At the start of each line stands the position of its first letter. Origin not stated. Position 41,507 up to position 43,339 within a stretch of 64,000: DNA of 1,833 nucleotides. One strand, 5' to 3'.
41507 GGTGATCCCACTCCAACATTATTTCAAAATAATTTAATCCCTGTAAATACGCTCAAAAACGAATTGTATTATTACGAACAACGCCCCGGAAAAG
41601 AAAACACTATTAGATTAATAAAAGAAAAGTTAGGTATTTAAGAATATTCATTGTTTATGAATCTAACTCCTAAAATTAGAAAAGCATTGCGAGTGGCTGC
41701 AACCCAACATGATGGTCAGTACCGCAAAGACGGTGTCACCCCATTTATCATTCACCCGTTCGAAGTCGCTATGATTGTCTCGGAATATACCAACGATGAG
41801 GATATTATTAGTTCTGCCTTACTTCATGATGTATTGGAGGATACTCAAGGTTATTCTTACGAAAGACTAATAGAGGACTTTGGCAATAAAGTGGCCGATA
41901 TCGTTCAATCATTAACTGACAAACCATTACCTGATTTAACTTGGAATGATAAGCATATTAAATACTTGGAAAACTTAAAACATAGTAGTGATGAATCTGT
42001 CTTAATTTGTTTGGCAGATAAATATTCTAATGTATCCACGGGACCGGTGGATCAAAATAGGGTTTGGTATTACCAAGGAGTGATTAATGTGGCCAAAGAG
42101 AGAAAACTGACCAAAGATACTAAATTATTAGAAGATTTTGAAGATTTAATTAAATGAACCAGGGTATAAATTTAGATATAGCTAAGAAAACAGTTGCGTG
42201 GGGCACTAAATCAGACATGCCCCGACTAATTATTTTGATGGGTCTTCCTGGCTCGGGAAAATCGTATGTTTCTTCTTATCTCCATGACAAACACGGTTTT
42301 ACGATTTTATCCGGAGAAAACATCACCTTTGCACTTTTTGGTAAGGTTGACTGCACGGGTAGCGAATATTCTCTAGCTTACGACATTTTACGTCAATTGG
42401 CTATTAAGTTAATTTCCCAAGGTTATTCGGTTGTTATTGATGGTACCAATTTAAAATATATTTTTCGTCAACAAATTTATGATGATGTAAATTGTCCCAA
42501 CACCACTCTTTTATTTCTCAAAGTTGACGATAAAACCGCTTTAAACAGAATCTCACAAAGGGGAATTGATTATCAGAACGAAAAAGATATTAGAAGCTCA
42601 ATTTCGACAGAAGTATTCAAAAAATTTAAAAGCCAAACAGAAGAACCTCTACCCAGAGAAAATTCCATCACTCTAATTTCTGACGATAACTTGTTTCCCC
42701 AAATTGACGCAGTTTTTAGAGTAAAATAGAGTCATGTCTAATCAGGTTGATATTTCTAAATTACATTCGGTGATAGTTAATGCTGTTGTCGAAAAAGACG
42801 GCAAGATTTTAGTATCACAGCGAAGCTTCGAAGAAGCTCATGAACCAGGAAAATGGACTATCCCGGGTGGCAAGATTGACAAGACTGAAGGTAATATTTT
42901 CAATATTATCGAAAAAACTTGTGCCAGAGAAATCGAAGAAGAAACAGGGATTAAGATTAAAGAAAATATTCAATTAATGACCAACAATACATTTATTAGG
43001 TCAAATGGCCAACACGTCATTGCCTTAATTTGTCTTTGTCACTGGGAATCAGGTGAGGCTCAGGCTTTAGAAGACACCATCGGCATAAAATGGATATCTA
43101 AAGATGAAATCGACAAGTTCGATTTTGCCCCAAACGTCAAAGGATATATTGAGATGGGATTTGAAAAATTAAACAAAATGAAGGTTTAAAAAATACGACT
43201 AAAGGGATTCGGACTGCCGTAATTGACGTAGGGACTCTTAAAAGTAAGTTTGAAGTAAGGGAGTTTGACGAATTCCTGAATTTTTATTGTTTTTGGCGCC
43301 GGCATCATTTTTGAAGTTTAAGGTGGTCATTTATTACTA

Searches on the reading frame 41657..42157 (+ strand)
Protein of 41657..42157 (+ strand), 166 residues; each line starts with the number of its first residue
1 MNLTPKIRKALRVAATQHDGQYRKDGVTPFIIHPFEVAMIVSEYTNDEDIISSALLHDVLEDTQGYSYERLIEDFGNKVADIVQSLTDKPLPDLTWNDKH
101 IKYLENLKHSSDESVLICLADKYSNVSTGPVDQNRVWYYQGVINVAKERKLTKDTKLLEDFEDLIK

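Call 74: search_protein_families(library=pfam, proteins=[window:41657-42157:+], max_evalue=0.0001)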
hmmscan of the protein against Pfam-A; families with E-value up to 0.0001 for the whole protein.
window:41657-42157:+ (166 aa): 2 families
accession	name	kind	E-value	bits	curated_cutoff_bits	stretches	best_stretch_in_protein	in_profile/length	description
PF13328.12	HD_4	-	2.5e-14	53.7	27.2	1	10-126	1-124/156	HD domain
PF01966.28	HD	-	4.9e-07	30.5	22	1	31-125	2-115/116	HD domain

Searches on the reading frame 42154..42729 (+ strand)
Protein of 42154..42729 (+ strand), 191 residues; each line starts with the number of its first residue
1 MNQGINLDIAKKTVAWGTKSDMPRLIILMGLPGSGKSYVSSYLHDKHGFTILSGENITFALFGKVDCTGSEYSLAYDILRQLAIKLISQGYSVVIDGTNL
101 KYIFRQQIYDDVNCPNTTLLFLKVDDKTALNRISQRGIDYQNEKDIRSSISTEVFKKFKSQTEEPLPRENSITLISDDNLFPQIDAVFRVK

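Call 74: search_protein_families(library=pfam, proteins=[window:42154-42729:+], max_evalue=0.0001)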
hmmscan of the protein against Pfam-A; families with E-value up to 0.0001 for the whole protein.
window:42154-42729:+ (191 aa): 5 families
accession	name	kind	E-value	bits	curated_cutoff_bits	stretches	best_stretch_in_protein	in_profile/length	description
PF13671.12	AAA_33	-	1.7e-17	64.5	27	1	25-165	1-143/143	AAA domain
PF13238.12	AAA_18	-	1.8e-08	35.4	29.4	1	26-145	1-117/128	AAA domain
PF08433.16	KTI12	-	4.9e-07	30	22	1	23-167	2-142/271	Chromatin associated protein KTI12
PF06414.18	Zeta_toxin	-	3.6e-06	27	22.3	0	19-47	12-40/199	Zeta toxin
PF24883.2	NPHP3_N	-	3.3e-05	24.6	24.8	1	13-90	12-83/164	Nephrocystin 3, N-terminal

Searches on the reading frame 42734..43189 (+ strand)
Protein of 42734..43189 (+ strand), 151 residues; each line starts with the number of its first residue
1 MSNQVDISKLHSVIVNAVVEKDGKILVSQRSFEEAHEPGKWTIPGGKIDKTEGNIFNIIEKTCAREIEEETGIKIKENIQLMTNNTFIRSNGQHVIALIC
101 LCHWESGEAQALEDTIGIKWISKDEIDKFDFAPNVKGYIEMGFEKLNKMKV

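Call 74: search_protein_families(library=pfam, proteins=[window:42734-43189:+], max_evalue=0.0001)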
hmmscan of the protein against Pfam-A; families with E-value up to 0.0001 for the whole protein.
window:42734-43189:+ (151 aa): 2 families
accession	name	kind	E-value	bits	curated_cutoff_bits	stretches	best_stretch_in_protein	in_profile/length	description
PF00293.34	NUDIX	-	1.6e-16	60.9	21.1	1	14-134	6-126/134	NUDIX domain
PF14815.12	NUDIX_4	-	2.8e-07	30.7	35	1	17-140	4-112/113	NUDIX domain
